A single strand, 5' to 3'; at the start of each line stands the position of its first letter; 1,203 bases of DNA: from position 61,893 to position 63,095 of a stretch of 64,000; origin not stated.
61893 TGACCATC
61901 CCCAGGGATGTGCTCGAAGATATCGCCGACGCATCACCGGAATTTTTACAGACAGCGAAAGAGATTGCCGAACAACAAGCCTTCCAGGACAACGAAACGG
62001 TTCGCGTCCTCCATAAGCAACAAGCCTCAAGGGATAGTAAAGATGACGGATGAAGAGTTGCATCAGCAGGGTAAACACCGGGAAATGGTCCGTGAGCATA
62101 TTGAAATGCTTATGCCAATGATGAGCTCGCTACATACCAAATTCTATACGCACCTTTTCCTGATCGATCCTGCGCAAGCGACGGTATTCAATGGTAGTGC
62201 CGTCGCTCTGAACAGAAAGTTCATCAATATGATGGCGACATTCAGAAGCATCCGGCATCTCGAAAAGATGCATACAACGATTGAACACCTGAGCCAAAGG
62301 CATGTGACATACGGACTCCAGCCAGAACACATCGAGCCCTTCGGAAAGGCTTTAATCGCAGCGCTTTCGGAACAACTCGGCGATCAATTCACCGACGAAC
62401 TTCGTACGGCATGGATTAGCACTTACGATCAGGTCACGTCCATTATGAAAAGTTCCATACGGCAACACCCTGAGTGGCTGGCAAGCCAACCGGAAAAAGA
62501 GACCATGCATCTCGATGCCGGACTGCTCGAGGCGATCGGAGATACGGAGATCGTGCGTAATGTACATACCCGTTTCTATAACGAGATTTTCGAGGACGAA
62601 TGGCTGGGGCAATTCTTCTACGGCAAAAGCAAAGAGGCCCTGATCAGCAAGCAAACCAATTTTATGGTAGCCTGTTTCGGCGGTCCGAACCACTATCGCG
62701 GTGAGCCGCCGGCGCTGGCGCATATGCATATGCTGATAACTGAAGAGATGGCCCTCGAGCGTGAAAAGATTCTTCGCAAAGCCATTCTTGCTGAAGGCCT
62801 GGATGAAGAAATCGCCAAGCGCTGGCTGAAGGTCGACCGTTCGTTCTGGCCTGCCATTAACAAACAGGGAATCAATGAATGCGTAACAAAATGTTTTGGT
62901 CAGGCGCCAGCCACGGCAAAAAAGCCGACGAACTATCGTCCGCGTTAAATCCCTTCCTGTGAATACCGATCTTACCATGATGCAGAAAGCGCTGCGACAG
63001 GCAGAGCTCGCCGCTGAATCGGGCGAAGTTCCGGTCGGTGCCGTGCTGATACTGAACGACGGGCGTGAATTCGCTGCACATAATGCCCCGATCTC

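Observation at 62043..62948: One polypeptide fusing a 3/3 globin to a 2/2 truncated haemoglobin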

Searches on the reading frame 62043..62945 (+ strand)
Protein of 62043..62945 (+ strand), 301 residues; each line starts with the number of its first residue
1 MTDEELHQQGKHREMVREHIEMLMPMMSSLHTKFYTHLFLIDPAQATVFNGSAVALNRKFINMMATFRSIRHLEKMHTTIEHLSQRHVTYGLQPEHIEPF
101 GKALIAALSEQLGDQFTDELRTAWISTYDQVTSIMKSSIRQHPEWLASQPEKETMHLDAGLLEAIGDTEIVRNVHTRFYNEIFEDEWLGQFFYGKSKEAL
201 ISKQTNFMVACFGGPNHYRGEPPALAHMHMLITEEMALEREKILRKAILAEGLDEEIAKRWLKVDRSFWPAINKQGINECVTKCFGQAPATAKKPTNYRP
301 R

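Call 3: search_protein_families(library=pfam, proteins=[window:62043-62945:+], max_evalue=1)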
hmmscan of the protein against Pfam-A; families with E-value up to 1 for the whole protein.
window:62043-62945:+ (301 aa): 4 families
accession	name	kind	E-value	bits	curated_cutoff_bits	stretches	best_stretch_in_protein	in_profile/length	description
PF01152.27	Bac_globin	-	5.4e-15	56.1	21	1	161-260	2-107/121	Bacterial-like globin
PF00042.28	Globin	-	1.5e-11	45.2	22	1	33-134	2-116/117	Globin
PF23129.1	DotZ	-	0.022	14.8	27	1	8-147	96-238/293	DotZ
PF03894.20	XFP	-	0.18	11.9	22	1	76-154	31-114/177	D-xylulose 5-phosphate/D-fructose 6-phosphate phosphoketolase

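Call 4: search_protein_families(library=ncbifam, proteins=[window:62043-62945:+], max_evalue=1)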
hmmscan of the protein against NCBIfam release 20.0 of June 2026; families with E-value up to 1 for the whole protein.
window:62043-62945:+ (301 aa): 2 families
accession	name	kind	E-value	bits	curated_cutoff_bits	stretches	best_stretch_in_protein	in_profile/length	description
NF009805.0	PRK13289.1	equivalog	5.9e-16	58.4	432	1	11-137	5-135/399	NO-inducible flavohemoprotein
NF007197.1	PRK09618.1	equivalog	0.064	13.3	129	1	58-87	50-79/138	flagellar hook assembly protein FlgD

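Call 5: find_homologous_proteins(query=window:62043-62945:+, max_evalue=0.001)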
Query window:62043-62945:+ (301 aa): 124 proteins with E <= 0.001 among 1149 candidates; the best 120 are listed.
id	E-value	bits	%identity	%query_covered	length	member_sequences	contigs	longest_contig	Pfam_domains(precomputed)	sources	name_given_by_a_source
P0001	2.3e-203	692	100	100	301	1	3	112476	PF01152.28,PF00042.29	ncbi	-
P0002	7.6e-156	536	76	100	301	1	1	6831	PF01152.28,PF00042.29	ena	-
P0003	9.7e-134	464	68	97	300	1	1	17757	PF01152.28,PF00042.29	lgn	-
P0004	1.1e-123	430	64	97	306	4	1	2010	PF01152.28,PF00042.29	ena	-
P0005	2.1e-121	423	63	100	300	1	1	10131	PF01152.28,PF00042.29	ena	-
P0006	4.9e-120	419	61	99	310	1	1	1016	PF01152.28,PF00042.29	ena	-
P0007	2.6e-119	416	61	99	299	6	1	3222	PF01152.28,PF00042.29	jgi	-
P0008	1.2e-117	411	60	99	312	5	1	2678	PF01152.28,PF00042.29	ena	-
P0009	9.6e-117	408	61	94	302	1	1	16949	PF01152.28,PF00042.29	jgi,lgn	-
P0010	3.2e-116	406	60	98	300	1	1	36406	PF01152.28,PF00042.29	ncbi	ncbi:MAG: globin domain-containing protein [Mariprofundaceae bacterium]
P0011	9.7e-115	401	60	98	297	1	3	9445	PF01152.28,PF00042.29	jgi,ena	-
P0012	3.8e-113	396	59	96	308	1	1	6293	PF01152.28,PF00042.29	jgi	-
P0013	6.5e-112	392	59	96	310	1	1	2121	PF01152.28,PF00042.29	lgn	-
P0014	1.1e-110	388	59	96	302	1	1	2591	PF01152.28,PF00042.29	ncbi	-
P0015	2.0e-107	377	56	99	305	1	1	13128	PF01152.28,PF00042.29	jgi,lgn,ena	-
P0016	1.1e-101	358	54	96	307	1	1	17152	PF01152.28,PF00042.29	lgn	-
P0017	1.1e-100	355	54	96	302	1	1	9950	PF01152.28,PF00042.29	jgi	-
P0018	2.9e-100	354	56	95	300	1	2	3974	PF01152.28,PF00042.29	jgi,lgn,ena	-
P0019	3.8e-100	353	54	98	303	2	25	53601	PF01152.28,PF00042.29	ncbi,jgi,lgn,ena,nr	ncbi:MAG: hypothetical protein COW18_03925 [Zetaproteobacteria bacterium CG12_big_fil_rev_8_21_14_0_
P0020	1.4e-94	335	54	94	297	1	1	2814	PF01152.28,PF00042.29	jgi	-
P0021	1.5e-93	332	55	94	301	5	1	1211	PF01152.28,PF00042.29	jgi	-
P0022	2.8e-93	331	54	93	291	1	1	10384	PF01152.28,PF00042.29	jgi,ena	-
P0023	4.6e-93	330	54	95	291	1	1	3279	PF01152.28,PF00042.29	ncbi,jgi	-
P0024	1.2e-90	322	53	93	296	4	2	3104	PF01152.28,PF00042.29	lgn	-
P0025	6.0e-89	317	51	93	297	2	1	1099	PF01152.28,PF00042.29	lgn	-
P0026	4.4e-85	304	48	96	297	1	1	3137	PF01152.28,PF00042.29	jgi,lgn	jgi:truncated hemoglobin YjbI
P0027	1.1e-84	302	48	96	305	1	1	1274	PF01152.28,PF00042.29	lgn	-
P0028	1.4e-84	302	48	98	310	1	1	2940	PF01152.28,PF00042.29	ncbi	-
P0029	3.5e-84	301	52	95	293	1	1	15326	PF01152.28,PF00042.29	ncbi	ncbi:MAG: globin domain-containing protein [Gammaproteobacteria bacterium]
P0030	7.9e-84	300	47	96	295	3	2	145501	PF01152.28,PF00042.29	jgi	-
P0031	7.9e-83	296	47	96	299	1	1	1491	PF01152.28,PF00042.29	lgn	-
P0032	1.5e-82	295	50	94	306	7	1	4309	PF01152.28,PF00042.29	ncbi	-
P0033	6.7e-82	293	49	96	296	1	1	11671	PF01152.28,PF00042.29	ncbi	ncbi:MAG: globin domain-containing protein [Gammaproteobacteria bacterium]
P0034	9.1e-82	293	48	95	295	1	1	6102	PF01152.28,PF00042.29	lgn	-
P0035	1.2e-81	292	48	96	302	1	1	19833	PF01152.28,PF00042.29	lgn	-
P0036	2.1e-81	292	49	94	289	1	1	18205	PF01152.28,PF00042.29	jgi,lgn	-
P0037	3.4e-81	291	47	96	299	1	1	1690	PF01152.28,PF00042.29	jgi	jgi:hemoglobin-like flavoprotein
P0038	6.1e-81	290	47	96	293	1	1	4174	PF01152.28,PF00042.29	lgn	-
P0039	7.5e-81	290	49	94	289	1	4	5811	PF01152.28,PF00042.29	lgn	-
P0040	7.5e-81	290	47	96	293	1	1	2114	PF01152.28,PF00042.29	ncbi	-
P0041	8.9e-81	290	48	97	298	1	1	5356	PF01152.28,PF00042.29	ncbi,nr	ncbi:MAG: globin domain-containing protein [Mariprofundaceae bacterium]|nr:globin domain-containing 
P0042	9.0e-81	290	48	95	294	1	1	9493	PF01152.28,PF00042.29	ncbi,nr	ncbi:MAG: hypothetical protein GQ583_06070 [Methyloprofundus sp.]|nr:hypothetical protein [Methylopr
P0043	1.6e-80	289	48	96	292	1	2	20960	PF01152.28,PF00042.29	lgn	-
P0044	1.7e-80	289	49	95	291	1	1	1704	PF01152.28,PF00042.29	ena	-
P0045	1.7e-80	289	48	94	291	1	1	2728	PF01152.28,PF00042.29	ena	-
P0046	2.8e-80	288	50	96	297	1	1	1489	PF01152.28,PF00042.29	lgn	-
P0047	3.2e-80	288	63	64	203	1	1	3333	PF01152.28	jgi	jgi:truncated hemoglobin YjbI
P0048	1.2e-79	286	48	96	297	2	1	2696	PF01152.28,PF00042.29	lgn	-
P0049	1.4e-79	286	48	96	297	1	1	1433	PF01152.28,PF00042.29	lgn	-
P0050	2.0e-79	285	48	95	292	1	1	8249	PF01152.28,PF00042.29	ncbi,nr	ncbi:MAG: hypothetical protein GQ581_00870 [Methyloprofundus sp.]|nr:hypothetical protein [Methylopr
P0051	2.3e-79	285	46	96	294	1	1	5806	PF01152.28,PF00042.29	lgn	-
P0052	2.4e-79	285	47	96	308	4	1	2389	PF01152.28,PF00042.29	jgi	-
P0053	2.8e-79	285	48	95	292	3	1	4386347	PF01152.28,PF00042.29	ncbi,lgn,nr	ncbi:MAG: hypothetical protein methR_P0774 [Methyloprofundus sp.]|nr:MAG: hypothetical protein methR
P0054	2.9e-79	285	48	97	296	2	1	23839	PF01152.28,PF00042.29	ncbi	ncbi:MAG: globin domain-containing protein [Methylococcaceae bacterium]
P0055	3.1e-79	285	48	96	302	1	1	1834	PF01152.28,PF00042.29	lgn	-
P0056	3.9e-79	284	49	96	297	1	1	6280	PF01152.28,PF00042.29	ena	-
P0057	4.0e-79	284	48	96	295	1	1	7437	PF01152.28,PF00042.29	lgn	-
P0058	4.0e-79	284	47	96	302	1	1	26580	PF01152.28,PF00042.29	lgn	-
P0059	5.4e-79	284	49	94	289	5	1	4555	PF01152.28,PF00042.29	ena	-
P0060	5.9e-79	284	47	96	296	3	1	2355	PF01152.28,PF00042.29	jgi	jgi:nitric oxide dioxygenase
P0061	6.2e-79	284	46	96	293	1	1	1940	PF01152.28,PF00042.29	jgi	jgi:hemoglobin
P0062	7.0e-79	283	47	96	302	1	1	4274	PF01152.28,PF00042.29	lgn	-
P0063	1.0e-78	283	48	96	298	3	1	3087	PF01152.28,PF00042.29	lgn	-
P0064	1.4e-78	282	47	97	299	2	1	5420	PF01152.28,PF00042.29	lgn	-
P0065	1.8e-78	282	51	87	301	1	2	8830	PF01152.28,PF00042.29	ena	-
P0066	1.9e-78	282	47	96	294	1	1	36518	PF01152.28,PF00042.29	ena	-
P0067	2.3e-78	282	47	96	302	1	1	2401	PF01152.28,PF00042.29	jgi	jgi:hemoglobin-like flavoprotein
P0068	3.1e-78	281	49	96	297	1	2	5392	PF01152.28,PF00042.29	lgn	-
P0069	3.2e-78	281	47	96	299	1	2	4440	PF01152.28,PF00042.29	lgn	-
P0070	3.6e-78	281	46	96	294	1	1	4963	PF01152.28,PF00042.29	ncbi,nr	ncbi:MAG: hypothetical protein GQ529_06260 [Methyloprofundus sp.]|nr:hypothetical protein [Methylopr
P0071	3.8e-78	281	49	94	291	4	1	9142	PF01152.28,PF00042.29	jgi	-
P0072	3.8e-78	281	47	95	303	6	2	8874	PF01152.28,PF00042.29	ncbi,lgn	-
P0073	3.9e-78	281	46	97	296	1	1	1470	PF01152.28,PF00042.29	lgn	-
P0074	3.9e-78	281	48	96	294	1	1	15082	PF01152.28,PF00042.29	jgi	jgi:hemoglobin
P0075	4.1e-78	281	46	96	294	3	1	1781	PF01152.28,PF00042.29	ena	-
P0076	5.5e-78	281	47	94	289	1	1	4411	PF01152.28,PF00042.29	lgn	-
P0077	6.3e-78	280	46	96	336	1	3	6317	PF01152.28,PF00042.29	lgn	-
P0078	7.6e-78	280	45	96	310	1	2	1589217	PF01152.28,PF00042.29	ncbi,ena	-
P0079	9.1e-78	280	47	96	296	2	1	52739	PF01152.28,PF00042.29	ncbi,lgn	ncbi:MAG: globin domain-containing protein [Methylococcaceae bacterium]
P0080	9.4e-78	280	47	96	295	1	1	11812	PF01152.28,PF00042.29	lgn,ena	-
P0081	1.1e-77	280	46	96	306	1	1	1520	PF01152.28,PF00042.29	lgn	-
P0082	1.4e-77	279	48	94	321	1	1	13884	PF01152.28,PF00042.29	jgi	jgi:truncated hemoglobin YjbI/hemoglobin-like flavoprotein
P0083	1.5e-77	279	48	96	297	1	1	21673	PF01152.28,PF00042.29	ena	-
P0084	1.8e-77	279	49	95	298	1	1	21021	PF01152.28,PF00042.29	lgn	-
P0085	3.1e-77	278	48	94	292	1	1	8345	PF01152.28,PF00042.29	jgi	jgi:hemoglobin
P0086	8.0e-77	277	49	96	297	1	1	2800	PF01152.28,PF00042.29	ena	-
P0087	8.2e-77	277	48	95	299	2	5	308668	PF01152.28,PF00042.29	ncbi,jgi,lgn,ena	-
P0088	1.8e-76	276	46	96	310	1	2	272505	PF01152.28,PF00042.29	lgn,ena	-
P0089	1.9e-76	275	48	88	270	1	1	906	PF01152.28,PF00042.29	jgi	jgi:hemoglobin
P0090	3.4e-76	275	46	90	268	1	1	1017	PF01152.28,PF00042.29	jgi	jgi:hemoglobin-like flavoprotein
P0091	4.6e-76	274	46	96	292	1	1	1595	PF01152.28,PF00042.29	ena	-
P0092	8.1e-76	273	46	96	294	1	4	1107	PF01152.28,PF00042.29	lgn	-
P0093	8.2e-76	273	45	97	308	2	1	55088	PF01152.28,PF00042.29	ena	-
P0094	2.7e-75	272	46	96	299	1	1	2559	PF01152.28,PF00042.29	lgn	-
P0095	3.7e-75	271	47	94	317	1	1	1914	PF01152.28,PF00042.29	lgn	-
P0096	4.6e-75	271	45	97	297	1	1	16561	PF01152.28,PF00042.29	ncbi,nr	ncbi:MAG: hypothetical protein GQ582_07345 [Methyloprofundus sp.]|nr:hypothetical protein [Methylopr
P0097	6.7e-75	270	47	97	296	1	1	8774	PF01152.28,PF00042.29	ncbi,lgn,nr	ncbi:MAG: hypothetical protein GQ569_05790 [Methylococcaceae bacterium]|nr:hypothetical protein [Met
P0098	6.1e-74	267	46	96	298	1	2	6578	PF01152.28,PF00042.29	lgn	-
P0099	6.6e-74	267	46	95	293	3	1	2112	PF01152.28,PF00042.29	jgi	-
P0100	1.1e-73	266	45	97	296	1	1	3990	PF01152.28,PF00042.29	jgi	-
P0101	3.0e-73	265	46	94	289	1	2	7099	PF01152.28,PF00042.29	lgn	-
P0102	1.5e-72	263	43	94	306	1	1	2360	PF01152.28,PF00042.29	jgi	jgi:hemoglobin-like flavoprotein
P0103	1.7e-72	263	46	95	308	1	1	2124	PF01152.28,PF00042.29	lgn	-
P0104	2.4e-72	262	45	94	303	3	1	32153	PF01152.28,PF00042.29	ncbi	-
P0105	2.4e-72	262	44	96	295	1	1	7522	PF01152.28,PF00042.29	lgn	-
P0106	2.1e-71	259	44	96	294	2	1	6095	PF01152.28,PF00042.29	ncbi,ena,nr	ncbi:MAG: hypothetical protein KAG26_05545 [Methylococcales bacterium]|nr:hypothetical protein [Meth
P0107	4.9e-71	258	42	94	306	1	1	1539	PF01152.28,PF00042.29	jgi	jgi:hemoglobin-like flavoprotein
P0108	7.2e-69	251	41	95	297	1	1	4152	PF01152.28,PF00042.29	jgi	-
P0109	2.0e-68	249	45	98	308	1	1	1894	PF01152.28,PF00042.29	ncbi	-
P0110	2.2e-68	249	45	95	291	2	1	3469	PF01152.28,PF00042.29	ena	-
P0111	2.9e-68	249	42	96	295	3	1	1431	PF01152.28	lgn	-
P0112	1.0e-67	247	40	97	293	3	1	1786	PF01152.28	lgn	-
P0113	7.1e-67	244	41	96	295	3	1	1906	PF01152.28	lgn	-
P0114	8.1e-67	244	41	95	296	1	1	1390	PF01152.28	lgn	-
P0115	6.0e-66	241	39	96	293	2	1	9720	PF01152.28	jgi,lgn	jgi:hemoglobin-like flavoprotein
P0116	2.3e-64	236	40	96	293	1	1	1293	PF01152.28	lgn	-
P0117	8.7e-63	231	40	95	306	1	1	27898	PF01152.28,PF00042.29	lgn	-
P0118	1.2e-62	230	45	89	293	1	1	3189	PF01152.28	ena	-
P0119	2.3e-62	229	41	94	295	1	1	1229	PF01152.28,PF00042.29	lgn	-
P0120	3.1e-62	229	41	95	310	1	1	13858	PF01152.28,PF00042.29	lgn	-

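Call 6: search_solved_structures(query=window:62043-62945:+, max_evalue=1, show_alignments=4)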
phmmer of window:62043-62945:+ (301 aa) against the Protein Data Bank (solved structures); distinct sequences matched with E-value up to 1: 191 (the best 60 are shown).
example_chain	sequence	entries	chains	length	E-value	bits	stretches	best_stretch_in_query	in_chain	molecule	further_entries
3s1i_A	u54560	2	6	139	1.1e-14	58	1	11-142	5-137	Hemoglobin-like flavoprotein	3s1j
3ubc_A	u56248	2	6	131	3.8e-14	56.1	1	11-135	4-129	Hemoglobin-like flavoprotein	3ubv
3wfw_A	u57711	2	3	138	2.6e-09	40.3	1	22-139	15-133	Hemoglobin-like flavoprotein fused to Roadblock/LC7 domain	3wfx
6bme_A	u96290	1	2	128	3.4e-07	33.3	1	171-238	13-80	Truncated hemoglobin 4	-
7ohd_A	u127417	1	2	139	5.8e-07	32.6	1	10-135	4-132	Neuroglobin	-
5ab8_A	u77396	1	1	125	7.6e-07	32.2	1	162-254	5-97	GROUP 1 TRUNCATED HEMOGLOBIN GLBN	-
1idr_A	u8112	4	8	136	7.7e-07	32.2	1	161-253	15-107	HEMOGLOBIN HBN | Hemoglobin-like protein HbN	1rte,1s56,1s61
1vhb_A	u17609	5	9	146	1.1e-06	31.6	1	22-134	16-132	HEMOGLOBIN | PROTEIN (HEMOGLOBIN)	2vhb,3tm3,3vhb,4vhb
3aq5_A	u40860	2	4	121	1.2e-06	31.5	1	161-232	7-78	Group 1 truncated hemoglobin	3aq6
1cqx_A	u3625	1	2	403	1.5e-06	31.2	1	32-149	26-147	FLAVOHEMOPROTEIN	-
3ozu_A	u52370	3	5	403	1.5e-06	31.2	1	32-149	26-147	Flavohemoprotein | Flavohemoglobin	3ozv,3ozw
3aq8_A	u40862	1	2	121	1.7e-06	31.1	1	161-232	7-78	Group 1 truncated hemoglobin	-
2gkm_A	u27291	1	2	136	2.8e-06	30.4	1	161-253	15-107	Hemoglobin-like protein HbN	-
3aq9_A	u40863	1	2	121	3.2e-06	30.2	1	161-232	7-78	Group 1 truncated hemoglobin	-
5eui_B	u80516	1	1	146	3.8e-06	29.9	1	34-132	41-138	HBB protein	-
1dlw_A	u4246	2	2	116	0.00046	23.1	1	161-255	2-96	HEMOGLOBIN | MYOGLOBIN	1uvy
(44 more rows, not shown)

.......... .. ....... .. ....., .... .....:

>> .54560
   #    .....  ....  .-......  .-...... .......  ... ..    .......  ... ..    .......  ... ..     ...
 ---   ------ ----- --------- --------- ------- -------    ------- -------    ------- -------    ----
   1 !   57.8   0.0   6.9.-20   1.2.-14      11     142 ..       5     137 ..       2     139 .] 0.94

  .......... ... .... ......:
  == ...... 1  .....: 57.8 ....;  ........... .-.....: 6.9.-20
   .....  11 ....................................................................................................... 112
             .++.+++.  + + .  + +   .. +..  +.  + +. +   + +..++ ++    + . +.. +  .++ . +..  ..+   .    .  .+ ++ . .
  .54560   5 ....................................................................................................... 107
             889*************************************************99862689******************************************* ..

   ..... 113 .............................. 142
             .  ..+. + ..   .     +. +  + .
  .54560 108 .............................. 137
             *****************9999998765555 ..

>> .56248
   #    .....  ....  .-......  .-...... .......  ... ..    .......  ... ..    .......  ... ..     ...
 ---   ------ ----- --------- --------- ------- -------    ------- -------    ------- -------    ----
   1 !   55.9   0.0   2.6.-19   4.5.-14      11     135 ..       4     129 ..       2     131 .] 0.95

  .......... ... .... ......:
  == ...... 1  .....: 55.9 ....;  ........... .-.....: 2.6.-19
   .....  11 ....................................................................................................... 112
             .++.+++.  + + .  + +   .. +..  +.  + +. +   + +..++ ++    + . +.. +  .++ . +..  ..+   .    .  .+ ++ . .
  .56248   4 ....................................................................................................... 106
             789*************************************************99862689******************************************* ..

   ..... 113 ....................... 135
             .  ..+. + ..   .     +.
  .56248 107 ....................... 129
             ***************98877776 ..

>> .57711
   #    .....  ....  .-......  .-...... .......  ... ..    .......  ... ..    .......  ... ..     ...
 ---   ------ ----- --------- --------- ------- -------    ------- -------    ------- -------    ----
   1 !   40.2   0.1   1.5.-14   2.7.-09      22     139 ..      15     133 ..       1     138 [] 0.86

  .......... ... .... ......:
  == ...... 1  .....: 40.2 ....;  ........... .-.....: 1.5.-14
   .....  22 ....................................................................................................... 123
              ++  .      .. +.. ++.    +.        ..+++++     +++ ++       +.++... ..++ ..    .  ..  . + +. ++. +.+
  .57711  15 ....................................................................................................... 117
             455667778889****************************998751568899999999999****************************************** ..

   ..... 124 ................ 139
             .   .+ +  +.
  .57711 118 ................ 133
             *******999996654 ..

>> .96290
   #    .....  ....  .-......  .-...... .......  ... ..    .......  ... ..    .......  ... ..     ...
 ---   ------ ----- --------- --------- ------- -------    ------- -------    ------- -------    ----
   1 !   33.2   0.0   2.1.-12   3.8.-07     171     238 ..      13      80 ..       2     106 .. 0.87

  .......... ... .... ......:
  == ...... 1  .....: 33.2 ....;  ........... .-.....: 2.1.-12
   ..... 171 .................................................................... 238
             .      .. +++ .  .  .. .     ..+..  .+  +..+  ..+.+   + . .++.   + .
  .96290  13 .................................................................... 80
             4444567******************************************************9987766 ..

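Call 8: list_cluster_members(proteins=[P0001, P0019, P0053])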
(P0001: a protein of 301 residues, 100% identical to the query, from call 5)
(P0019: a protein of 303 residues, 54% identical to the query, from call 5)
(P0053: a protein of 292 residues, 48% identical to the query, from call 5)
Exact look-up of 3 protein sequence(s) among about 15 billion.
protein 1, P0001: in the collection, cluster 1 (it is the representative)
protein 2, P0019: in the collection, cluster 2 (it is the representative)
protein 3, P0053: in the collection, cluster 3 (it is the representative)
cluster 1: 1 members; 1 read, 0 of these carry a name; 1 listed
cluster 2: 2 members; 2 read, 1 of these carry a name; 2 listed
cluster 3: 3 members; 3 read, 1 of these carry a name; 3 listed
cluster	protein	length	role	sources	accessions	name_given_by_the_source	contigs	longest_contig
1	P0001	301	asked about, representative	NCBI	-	-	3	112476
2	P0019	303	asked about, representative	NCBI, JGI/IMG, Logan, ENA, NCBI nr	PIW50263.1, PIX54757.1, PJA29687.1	MAG: hypothetical protein COW18_03925 [Zetaproteobacteria bacterium ...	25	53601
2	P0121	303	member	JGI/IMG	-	-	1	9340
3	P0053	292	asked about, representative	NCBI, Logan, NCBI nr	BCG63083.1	MAG: hypothetical protein methR_P0774 [Methyloprofundus sp.]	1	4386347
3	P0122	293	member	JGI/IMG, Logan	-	-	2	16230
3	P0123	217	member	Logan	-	-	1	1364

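Call 11: find_related_loci(query=window:62043-62945:+, collection=genome_contigs, flank=8000)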
Query window:62043-62945:+ (301 aa) in genome_contigs; peptide patterns used: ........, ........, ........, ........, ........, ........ (x = any residue, [..] = any of these).
80 stretches matched a pattern; 6 encode a relative of the query (tblastn E <= 1e-3); 6 distinct loci.
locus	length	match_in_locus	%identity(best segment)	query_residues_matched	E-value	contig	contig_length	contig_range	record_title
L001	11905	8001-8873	64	11-301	2e-132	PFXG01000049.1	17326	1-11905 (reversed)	MAG: Zetaproteobacteria bacterium CG_4_9_14_3_um_filter_49_83 CG_4_9_14_3_um_filter_150_scaffold_2984_c, whole genome sh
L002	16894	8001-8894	60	1-298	5e-125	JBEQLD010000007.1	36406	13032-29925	MAG: Mariprofundaceae bacterium isolate Y21TTR20magb1s NODE_7_length_36406_cov_3.416527, whole genome shotgun sequence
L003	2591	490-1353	59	8-295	9e-120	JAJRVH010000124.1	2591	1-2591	MAG: Zetaproteobacteria bacterium isolate Dive96_bin10.335 k141_2627902, whole genome shotgun sequence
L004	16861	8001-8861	47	11-298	4e-86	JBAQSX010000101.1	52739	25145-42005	MAG: Methylococcaceae bacterium isolate MFD12014_ilm_asm_bin15 k127_175098, whole genome shotgun sequence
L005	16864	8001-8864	48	12-298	7e-86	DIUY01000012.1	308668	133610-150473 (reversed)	MAG TPA_asm: Methylococcaceae bacterium UBA6146 UBA6146_contig_4725, whole genome shotgun sequence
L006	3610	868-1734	47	11-298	7e-83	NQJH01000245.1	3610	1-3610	MAG: Methylococcaceae bacterium NSP1-2 scaffold_2667, whole genome shotgun sequence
